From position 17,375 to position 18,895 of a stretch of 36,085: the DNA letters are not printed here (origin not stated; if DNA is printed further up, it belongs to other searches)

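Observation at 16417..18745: Lys-to-His DegT-family enzyme next to Gmd: predicted GDP-3,6-dideoxyhexose (colitose-like) branch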

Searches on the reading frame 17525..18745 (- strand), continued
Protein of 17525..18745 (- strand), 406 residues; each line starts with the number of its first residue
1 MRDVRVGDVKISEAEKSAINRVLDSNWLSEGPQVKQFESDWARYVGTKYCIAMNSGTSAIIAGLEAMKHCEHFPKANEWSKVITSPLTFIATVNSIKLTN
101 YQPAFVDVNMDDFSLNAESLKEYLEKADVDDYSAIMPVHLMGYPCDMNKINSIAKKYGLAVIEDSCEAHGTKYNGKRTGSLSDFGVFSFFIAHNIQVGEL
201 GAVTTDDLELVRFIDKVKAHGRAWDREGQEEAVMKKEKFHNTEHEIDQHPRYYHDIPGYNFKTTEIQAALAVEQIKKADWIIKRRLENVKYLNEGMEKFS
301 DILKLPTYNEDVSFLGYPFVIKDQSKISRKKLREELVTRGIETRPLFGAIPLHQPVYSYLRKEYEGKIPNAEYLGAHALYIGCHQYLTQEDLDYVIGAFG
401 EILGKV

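Call 53: find_encoding_contigs(protein=P0001, flank=10000, max_places=8)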
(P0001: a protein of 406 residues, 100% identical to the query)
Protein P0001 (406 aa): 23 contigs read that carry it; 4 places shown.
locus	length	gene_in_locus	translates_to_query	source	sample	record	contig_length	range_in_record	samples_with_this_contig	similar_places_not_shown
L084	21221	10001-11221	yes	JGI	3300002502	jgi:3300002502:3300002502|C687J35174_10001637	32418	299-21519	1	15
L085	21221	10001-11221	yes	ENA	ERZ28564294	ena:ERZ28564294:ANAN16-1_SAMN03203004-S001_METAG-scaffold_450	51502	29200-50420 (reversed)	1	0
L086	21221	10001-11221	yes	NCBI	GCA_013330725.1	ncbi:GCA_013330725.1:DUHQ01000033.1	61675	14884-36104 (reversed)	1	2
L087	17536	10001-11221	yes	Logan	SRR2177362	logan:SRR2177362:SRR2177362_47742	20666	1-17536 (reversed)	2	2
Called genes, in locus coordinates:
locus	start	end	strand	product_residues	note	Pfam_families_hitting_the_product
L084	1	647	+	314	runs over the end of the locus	?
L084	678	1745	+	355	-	PF01075:Glyco_transf_9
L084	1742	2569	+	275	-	PF00535:Glycos_transf_2, PF10111:Glyco_tranf_2_2, PF13641:Glyco_tranf_2_3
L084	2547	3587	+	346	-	PF13439:Glyco_transf_4, PF13524:Glyco_trans_1_2 (faint), PF00534:Glycos_transf_1, PF13692:Glyco_trans_1_4, PF00982:Glyco_transf_20 (weak), PF20706:GT4-conflict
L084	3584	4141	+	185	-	PF08241:Methyltransf_11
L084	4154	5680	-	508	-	PF13231:PMT_2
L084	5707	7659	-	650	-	PF01075:Glyco_transf_9, PF00535:Glycos_transf_2, PF13641:Glyco_tranf_2_3, PF13632:Glyco_trans_2_3 (faint)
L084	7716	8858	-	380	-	PF13439:Glyco_transf_4, PF13579:Glyco_trans_4_4, PF00534:Glycos_transf_1, PF13692:Glyco_trans_1_4, PF13524:Glyco_trans_1_2 (weak)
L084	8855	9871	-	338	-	-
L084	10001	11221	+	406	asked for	PF01041:DegT_DnrJ_EryC1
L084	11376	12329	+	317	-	PF01073:3Beta_HSD, PF01370:Epimerase, PF02719:Polysacc_synt_2, PF04321:RmlD_sub_bind, PF07993:NAD_binding_4 (faint), PF13460:NAD_binding_10 (weak), PF16363:GDP_Man_Dehyd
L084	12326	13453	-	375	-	PF02350:Epimerase_2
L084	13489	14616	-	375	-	PF13439:Glyco_transf_4, PF00534:Glycos_transf_1, PF13692:Glyco_trans_1_4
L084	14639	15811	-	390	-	PF09492:Pec_lyase (faint), PF13243:SQHop_cyclase_C (faint)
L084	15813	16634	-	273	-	PF01209:Ubie_methyltran, PF13489:Methyltransf_23, PF13847:Methyltransf_31, PF08241:Methyltransf_11, PF08242:Methyltransf_12, PF13649:Methyltransf_25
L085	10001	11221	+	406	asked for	PF01041:DegT_DnrJ_EryC1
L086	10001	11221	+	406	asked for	PF01041:DegT_DnrJ_EryC1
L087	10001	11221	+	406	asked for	PF01041:DegT_DnrJ_EryC1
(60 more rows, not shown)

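Call 54: find_encoding_contigs(protein=P0003, flank=5000, max_places=3)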
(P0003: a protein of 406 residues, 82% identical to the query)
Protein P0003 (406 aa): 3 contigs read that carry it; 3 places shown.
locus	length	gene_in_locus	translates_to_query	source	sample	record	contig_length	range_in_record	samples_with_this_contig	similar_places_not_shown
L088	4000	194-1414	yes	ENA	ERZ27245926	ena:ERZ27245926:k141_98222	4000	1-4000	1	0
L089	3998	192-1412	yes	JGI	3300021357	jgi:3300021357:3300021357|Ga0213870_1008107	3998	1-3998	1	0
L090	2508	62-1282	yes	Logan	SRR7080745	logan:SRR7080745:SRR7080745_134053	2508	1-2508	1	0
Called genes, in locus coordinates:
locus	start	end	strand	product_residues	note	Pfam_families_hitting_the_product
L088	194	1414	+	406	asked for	PF01041:DegT_DnrJ_EryC1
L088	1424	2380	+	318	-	PF01073:3Beta_HSD, PF01370:Epimerase, PF02719:Polysacc_synt_2, PF04321:RmlD_sub_bind (weak), PF16363:GDP_Man_Dehyd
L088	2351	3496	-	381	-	PF02350:Epimerase_2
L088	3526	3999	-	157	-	?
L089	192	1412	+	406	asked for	PF01041:DegT_DnrJ_EryC1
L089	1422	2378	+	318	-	PF01073:3Beta_HSD, PF01370:Epimerase, PF02719:Polysacc_synt_2, PF04321:RmlD_sub_bind (weak), PF16363:GDP_Man_Dehyd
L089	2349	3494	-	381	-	PF02350:Epimerase_2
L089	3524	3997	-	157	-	?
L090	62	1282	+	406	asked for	PF01041:DegT_DnrJ_EryC1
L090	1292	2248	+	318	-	PF01073:3Beta_HSD, PF01370:Epimerase, PF02719:Polysacc_synt_2, PF04321:RmlD_sub_bind (weak), PF16363:GDP_Man_Dehyd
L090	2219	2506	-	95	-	?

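Call 60: search_protein_families(library=pfam, proteins=[L053:158-730:+, L053:717-1715:+, L053:1788-2387:+, L053:2384-2956:+, L053:2960-3613:+, L053:3610-4575:+, L053:4577-5263:+, L053:6580-7917:+, L053:7969-8793:+, L002:7032-7910:+], max_evalue=0.0001)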
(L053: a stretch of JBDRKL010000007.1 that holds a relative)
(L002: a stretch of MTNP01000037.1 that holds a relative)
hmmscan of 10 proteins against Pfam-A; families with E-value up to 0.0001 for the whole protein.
L053:158-730:+ (190 aa): 3 families
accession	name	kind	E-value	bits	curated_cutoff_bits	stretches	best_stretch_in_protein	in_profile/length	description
PF13561.12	adh_short_C2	-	5.1e-23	82.3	27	1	6-150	87-229/236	Enoyl-(Acyl carrier protein) reductase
PF00106.31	adh_short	-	2.9e-21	76.3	26.6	1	7-102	92-191/195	short chain dehydrogenase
PF23441.1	SDR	-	4.9e-10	39.7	27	1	7-151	106-250/258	SDR-like rossmann domain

L053:717-1715:+ (332 aa): 5 families
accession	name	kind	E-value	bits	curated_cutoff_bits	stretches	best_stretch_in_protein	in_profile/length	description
PF22725.1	GFO_IDH_MocA_C3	-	3.1e-27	95.5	27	1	128-248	2-124/124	GFO/IDH/MocA C-terminal domain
PF01408.29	GFO_IDH_MocA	-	4.1e-25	89.2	24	1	4-119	1-120/120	Oxidoreductase family, NAD-binding Rossmann fold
PF02894.22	GFO_IDH_MocA_C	-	3.9e-18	66.5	22.9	1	131-322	1-207/218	Oxidoreductase family, C-terminal alpha/beta domain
PF03447.22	NAD_binding_3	-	4.7e-11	43.9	24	1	7-116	3-114/116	Homoserine dehydrogenase, NAD binding domain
PF03807.23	F420_oxidored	-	4.3e-05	24.5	21.6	0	6-72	2-70/94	NADP oxidoreductase coenzyme F420-dependent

L053:1788-2387:+ (199 aa): 2 families
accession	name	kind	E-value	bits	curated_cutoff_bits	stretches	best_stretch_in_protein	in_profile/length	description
PF13580.11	SIS_2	-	9.5e-12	45.6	27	1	9-123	1-117/138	SIS domain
PF01380.27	SIS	-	9e-07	29.2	25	0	108-187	52-125/131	SIS domain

L053:2384-2956:+ (190 aa): 4 families
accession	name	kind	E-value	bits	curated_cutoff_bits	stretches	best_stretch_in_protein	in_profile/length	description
PF13242.12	Hydrolase_like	-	8.9e-16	58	22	1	108-181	2-74/75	HAD-hyrolase-like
PF00702.32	Hydrolase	-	2.9e-11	44.6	26.4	1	34-146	97-190/191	haloacid dehalogenase-like hydrolase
PF08645.17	PNK3P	-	6.3e-10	39.5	22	1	28-138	21-128/161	Polynucleotide kinase 3 phosphatase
PF13419.12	HAD_2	-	8.4e-10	39.5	23.8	1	103-152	128-177/178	Haloacid dehalogenase-like hydrolase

L053:2960-3613:+ (217 aa): 1 family
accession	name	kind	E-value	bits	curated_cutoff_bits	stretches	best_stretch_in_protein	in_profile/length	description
PF00923.25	TAL_FSA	-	2.6e-50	171.9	27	1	3-208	1-247/285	Transaldolase/Fructose-6-phosphate aldolase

L053:3610-4575:+ (321 aa): 8 families
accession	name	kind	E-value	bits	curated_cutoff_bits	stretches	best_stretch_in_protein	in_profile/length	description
PF01370.27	Epimerase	-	3.9e-51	174.2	20.9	1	7-241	1-240/240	NAD dependent epimerase/dehydratase family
PF16363.11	GDP_Man_Dehyd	-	2.5e-44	152.6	27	1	8-307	1-332/332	GDP-mannose 4,6 dehydratase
PF01073.25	3Beta_HSD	-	9.8e-20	71.2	22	1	9-162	2-160/280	3-beta hydroxysteroid dehydrogenase/isomerase family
PF13460.12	NAD_binding_10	-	7.7e-13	49.1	27.2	1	11-161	1-133/184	NAD(P)H-binding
PF04321.23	RmlD_sub_bind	-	1.2e-11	44.7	27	1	6-207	2-178/287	RmlD substrate binding domain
PF02719.21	Polysacc_synt_2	-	4.2e-11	43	20.2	1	7-242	1-232/293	Polysaccharide biosynthesis protein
PF07993.18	NAD_binding_4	-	4.1e-09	36.4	20.1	1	70-187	85-215/258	Male sterility protein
PF00106.31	adh_short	-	2.8e-06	27.4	26.6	0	7-72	3-69/195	short chain dehydrogenase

L053:4577-5263:+ (228 aa): 2 families
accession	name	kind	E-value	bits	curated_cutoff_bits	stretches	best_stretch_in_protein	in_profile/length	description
PF00483.29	NTP_transferase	-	2e-29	103.4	21.2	1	5-222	4-240/245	Nucleotidyl transferase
PF12804.13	NTP_transf_3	-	6.1e-11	43.2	27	1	4-129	2-120/160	MobA-like NTP transferase domain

L053:6580-7917:+ (445 aa): 4 families
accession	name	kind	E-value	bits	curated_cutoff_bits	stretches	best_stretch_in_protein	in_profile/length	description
PF02878.22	PGM_PMM_I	-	7.2e-37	126.6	22.5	1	4-131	3-136/138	Phosphoglucomutase/phosphomannomutase, alpha/beta/alpha domain I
PF02880.22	PGM_PMM_III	-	5.6e-23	81.7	20.7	1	253-361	2-113/115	Phosphoglucomutase/phosphomannomutase, alpha/beta/alpha domain III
PF02879.22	PGM_PMM_II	-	5.9e-22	78.6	29.3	1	149-248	1-103/103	Phosphoglucomutase/phosphomannomutase, alpha/beta/alpha domain II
PF00408.26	PGM_PMM_IV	-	2.1e-12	47.4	23.1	1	385-436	17-62/68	Phosphoglucomutase/phosphomannomutase, C-terminal domain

L053:7969-8793:+ (274 aa): 2 families
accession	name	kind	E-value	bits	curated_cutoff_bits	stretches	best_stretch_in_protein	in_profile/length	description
PF00483.29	NTP_transferase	-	4.2e-49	167.8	21.2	1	48-271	1-240/245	Nucleotidyl transferase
PF12804.13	NTP_transf_3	-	1.8e-08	35.1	27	1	49-110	1-55/160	MobA-like NTP transferase domain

L002:7032-7910:+ (292 aa): 1 family
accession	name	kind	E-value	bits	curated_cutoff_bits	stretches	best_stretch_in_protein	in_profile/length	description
PF01145.31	Band_7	-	2.1e-33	116.3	23.6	1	5-179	2-175/176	SPFH domain / Band 7 family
